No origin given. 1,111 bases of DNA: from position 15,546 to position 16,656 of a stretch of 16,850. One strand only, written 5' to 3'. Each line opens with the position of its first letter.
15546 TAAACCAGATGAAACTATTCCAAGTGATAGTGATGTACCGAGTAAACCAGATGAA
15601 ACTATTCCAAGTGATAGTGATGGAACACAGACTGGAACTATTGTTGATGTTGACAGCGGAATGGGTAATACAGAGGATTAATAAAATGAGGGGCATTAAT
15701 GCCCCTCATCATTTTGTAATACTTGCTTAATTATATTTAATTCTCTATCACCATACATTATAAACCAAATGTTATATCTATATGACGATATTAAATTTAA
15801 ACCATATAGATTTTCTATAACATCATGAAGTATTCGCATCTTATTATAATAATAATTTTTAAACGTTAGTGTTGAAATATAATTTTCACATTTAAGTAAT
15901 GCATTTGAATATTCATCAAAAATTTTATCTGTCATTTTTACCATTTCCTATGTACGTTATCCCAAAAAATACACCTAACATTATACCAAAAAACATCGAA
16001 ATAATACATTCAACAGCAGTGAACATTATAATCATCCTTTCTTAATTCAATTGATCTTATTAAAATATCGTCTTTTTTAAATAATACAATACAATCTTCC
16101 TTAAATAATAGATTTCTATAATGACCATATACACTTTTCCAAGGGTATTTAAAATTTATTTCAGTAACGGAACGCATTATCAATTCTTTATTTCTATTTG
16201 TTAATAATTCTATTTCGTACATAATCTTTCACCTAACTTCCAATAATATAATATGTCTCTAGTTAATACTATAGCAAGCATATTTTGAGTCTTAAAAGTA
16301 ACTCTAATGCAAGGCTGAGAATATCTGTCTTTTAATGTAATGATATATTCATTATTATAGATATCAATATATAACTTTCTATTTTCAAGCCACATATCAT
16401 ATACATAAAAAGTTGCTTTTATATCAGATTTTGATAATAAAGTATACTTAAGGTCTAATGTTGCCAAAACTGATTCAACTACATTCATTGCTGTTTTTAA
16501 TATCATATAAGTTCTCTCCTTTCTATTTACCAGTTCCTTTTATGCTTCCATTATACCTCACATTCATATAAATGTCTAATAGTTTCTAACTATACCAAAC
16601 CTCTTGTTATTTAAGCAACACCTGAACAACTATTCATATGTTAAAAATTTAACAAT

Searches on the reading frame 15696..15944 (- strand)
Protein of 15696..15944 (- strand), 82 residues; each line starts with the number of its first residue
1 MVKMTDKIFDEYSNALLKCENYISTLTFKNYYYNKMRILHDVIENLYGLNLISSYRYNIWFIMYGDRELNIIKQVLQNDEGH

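Call 9: search_protein_families(library=phrogs, proteins=[window:15696-15944:-])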
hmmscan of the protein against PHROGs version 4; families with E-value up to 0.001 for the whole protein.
window:15696-15944:- (82 aa): 0 families

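Call 19: search_protein_families(library=pfam, max_evalue=0.01, proteins=[window:15696-15944:-])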
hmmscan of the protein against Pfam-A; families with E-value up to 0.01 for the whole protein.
window:15696-15944:- (82 aa): 1 family
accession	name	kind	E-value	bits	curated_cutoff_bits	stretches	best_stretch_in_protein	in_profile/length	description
PF11533.15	AtzH-like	-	0.002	18.3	27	1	6-58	13-62/126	AtzH-like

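Call 60: search_protein_families(library=ncbifam, max_evalue=0.1, proteins=[window:15696-15944:-])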
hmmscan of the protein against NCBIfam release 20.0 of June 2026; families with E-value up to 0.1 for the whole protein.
window:15696-15944:- (82 aa): 1 family
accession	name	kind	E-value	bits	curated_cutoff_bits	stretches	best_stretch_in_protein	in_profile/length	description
NF033625.1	HpxZ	equivalog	0.073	13.4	135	1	6-57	12-60/122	oxalurate catabolism protein HpxZ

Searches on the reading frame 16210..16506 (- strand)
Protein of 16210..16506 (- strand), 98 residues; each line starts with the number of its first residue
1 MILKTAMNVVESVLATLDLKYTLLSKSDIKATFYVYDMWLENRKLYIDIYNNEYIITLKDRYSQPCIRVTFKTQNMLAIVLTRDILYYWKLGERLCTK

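Call 9: search_protein_families(library=phrogs, proteins=[window:16210-16506:-])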
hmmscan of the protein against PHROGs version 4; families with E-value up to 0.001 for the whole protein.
window:16210-16506:- (98 aa): 0 families

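Call 19: search_protein_families(library=pfam, max_evalue=0.01, proteins=[window:16210-16506:-])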
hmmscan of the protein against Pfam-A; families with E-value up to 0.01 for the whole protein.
window:16210-16506:- (98 aa): 0 families

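Call 60: search_protein_families(library=ncbifam, max_evalue=0.1, proteins=[window:16210-16506:-])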
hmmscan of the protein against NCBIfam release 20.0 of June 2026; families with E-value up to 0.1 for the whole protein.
window:16210-16506:- (98 aa): 1 family
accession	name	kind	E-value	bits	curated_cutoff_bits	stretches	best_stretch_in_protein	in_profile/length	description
TIGR02764.1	spore_ybaN_pdaB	equivalog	0.099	12.4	237.4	1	23-56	27-61/191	polysaccharide deacetylase family sporulation protein PdaB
